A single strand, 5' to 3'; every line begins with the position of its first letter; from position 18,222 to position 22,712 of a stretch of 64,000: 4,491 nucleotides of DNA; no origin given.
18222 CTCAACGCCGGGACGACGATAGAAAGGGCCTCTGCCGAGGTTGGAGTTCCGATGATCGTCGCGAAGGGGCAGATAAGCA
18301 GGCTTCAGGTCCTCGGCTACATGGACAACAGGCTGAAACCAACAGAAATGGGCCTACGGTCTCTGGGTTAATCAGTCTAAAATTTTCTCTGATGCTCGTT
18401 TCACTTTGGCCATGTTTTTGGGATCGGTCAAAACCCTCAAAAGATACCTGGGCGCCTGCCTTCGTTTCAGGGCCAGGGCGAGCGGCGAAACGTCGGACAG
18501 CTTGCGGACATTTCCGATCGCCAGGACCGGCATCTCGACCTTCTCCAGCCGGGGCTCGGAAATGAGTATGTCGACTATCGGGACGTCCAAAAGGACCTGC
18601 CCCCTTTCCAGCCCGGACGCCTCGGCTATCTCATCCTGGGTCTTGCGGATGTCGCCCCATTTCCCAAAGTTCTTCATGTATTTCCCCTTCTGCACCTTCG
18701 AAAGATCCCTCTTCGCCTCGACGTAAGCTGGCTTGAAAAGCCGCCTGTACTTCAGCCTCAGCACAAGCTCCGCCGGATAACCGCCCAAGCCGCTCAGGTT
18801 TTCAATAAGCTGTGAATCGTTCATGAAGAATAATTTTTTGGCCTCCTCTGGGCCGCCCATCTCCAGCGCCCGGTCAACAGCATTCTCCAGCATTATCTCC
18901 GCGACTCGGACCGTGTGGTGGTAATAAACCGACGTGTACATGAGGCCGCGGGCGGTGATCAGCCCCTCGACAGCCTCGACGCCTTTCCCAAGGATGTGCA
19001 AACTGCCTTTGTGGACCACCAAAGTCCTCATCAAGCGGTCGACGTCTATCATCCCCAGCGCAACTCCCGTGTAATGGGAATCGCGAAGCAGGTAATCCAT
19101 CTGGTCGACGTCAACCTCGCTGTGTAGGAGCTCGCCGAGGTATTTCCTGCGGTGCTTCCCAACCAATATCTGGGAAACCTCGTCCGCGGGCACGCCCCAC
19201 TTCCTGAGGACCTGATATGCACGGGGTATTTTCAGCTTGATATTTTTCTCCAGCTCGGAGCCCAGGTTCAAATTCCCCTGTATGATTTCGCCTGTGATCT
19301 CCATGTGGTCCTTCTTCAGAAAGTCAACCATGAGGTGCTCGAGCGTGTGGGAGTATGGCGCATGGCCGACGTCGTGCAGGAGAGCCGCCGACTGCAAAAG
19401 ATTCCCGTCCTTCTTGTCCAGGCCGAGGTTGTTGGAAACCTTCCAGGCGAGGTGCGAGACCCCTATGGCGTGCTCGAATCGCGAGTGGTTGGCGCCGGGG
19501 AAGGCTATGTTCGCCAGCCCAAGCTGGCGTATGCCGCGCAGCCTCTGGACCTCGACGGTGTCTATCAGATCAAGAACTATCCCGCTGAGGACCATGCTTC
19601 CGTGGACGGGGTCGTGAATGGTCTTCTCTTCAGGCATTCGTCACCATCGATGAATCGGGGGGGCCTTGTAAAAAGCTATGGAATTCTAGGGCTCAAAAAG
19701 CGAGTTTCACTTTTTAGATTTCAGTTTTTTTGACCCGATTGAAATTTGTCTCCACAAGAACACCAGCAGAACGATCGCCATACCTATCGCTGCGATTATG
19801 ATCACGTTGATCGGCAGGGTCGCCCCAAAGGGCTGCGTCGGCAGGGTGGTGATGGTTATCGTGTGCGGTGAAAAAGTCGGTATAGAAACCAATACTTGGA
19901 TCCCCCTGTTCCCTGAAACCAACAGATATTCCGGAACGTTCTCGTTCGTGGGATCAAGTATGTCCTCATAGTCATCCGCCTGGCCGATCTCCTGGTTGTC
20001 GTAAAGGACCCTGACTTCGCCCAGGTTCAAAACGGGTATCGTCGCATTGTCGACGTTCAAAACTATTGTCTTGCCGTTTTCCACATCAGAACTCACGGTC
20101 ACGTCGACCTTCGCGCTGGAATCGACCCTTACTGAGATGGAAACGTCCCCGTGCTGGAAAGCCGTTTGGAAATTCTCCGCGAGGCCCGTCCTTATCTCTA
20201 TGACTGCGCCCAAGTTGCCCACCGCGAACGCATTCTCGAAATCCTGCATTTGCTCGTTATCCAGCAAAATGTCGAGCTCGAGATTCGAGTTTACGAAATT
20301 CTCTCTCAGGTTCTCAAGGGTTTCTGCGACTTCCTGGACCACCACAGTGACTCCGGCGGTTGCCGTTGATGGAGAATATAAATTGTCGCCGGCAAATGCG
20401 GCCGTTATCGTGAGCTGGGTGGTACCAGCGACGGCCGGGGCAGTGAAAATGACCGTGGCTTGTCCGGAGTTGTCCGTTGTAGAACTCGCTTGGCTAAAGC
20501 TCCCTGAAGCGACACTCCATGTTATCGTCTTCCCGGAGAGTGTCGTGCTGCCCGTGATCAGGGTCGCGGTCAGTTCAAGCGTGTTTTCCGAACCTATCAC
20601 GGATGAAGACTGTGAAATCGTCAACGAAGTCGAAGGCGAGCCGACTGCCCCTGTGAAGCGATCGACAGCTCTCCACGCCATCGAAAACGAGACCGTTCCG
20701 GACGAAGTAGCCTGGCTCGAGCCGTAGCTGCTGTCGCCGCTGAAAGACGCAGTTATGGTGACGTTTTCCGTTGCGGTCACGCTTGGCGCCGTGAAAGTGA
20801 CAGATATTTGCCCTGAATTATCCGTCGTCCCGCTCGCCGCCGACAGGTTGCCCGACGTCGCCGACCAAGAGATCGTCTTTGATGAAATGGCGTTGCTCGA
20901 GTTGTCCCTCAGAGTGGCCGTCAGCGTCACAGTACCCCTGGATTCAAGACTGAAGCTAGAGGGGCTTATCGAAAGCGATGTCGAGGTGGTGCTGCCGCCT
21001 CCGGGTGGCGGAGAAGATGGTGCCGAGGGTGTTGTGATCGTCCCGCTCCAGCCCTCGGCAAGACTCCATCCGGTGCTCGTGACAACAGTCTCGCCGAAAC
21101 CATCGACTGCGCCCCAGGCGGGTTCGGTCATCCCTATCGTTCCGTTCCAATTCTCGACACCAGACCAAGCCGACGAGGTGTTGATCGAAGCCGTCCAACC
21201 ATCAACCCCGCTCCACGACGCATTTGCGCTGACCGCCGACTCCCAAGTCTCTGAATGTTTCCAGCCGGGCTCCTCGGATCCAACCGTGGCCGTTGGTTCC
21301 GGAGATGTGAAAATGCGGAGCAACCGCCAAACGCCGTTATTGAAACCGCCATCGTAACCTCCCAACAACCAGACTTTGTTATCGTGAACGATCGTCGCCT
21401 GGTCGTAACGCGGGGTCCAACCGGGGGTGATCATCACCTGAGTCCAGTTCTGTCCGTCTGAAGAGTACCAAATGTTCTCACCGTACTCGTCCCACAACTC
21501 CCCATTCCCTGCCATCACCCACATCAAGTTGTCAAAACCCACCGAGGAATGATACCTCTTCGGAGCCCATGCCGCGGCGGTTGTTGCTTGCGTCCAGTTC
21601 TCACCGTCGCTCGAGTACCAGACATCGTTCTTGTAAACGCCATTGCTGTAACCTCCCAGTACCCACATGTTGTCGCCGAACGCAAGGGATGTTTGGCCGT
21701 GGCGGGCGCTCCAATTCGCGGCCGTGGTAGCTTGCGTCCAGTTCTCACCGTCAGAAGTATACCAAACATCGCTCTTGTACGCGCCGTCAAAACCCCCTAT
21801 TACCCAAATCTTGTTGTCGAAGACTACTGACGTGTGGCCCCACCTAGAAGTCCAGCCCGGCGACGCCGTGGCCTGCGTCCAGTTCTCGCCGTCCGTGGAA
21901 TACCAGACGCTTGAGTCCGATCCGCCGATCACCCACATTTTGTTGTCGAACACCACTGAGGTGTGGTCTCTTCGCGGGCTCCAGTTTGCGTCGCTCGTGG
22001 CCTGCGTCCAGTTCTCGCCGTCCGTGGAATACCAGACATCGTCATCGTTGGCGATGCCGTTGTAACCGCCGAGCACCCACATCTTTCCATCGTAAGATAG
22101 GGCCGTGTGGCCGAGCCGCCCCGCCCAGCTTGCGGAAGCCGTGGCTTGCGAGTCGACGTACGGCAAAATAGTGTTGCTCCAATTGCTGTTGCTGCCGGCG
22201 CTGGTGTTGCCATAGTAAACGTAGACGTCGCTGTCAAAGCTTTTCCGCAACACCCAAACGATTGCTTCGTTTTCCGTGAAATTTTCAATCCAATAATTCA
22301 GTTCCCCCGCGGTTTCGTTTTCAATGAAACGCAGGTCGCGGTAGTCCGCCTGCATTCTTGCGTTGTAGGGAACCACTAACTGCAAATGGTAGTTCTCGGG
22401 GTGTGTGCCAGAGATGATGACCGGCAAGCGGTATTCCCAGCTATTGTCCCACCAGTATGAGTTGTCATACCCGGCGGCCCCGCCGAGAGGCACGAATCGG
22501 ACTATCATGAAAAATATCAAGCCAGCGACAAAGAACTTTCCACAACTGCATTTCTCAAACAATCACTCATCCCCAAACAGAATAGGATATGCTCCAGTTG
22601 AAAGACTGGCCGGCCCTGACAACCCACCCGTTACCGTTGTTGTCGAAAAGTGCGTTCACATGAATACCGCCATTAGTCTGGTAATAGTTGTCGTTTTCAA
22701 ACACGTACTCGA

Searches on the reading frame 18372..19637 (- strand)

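Call 58: search_protein_families(library=pfam, proteins=[window:18372-19637:-], max_evalue=0.001)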
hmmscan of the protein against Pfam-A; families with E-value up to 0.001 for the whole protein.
window:18372-19637:- (421 aa): 2 families
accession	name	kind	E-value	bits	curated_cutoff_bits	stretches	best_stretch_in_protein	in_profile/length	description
PF19276.4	HD_assoc_2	-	1.3e-39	136.4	23.1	1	197-421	1-212/222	HD associated region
PF01966.28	HD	-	6.3e-11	43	22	1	53-185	1-115/116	HD domain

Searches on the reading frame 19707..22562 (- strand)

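Call 58: search_protein_families(library=pfam, proteins=[window:19707-22562:-], max_evalue=0.001)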
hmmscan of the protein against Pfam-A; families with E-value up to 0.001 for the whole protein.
window:19707-22562:- (951 aa): 9 families
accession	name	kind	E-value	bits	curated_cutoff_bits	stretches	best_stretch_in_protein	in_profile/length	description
PF24681.1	Kelch_KLHDC2_KLHL20_DRC7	-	4.2e-27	95.3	50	2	218-402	28-221/221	KLHDC2/KLHL20/DRC7 Kelch-repeats domain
PF01344.31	Kelch_1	-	2.1e-23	81.9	20.1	3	242-268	4-31/46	Kelch motif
PF24981.1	Beta-prop_ATRN-LZTR1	-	1.7e-21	77.2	50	2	178-267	185-289/289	Attractin/LZTR1 beta-propeller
PF02369.22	Big_1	-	1.4e-12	48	34.9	2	542-619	16-91/93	Bacterial Ig-like domain (group 1)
PF16640.11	Big_3_5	-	1.8e-09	38.5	35.5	2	532-624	3-87/88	Bacterial Ig-like domain (group 3)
PF09134.16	Invasin_D3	-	1.1e-07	32.7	33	1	526-616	3-91/98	Invasin, domain 3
PF13418.12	Kelch_4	-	2.3e-07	31.1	21.6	0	240-267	2-32/49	Galactose oxidase, central domain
PF07646.21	Kelch_2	-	3.7e-07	30.2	21.3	0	196-233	1-46/48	Kelch motif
PF13964.12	Kelch_6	-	1.6e-06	28.3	25.3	0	240-267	2-31/50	Kelch motif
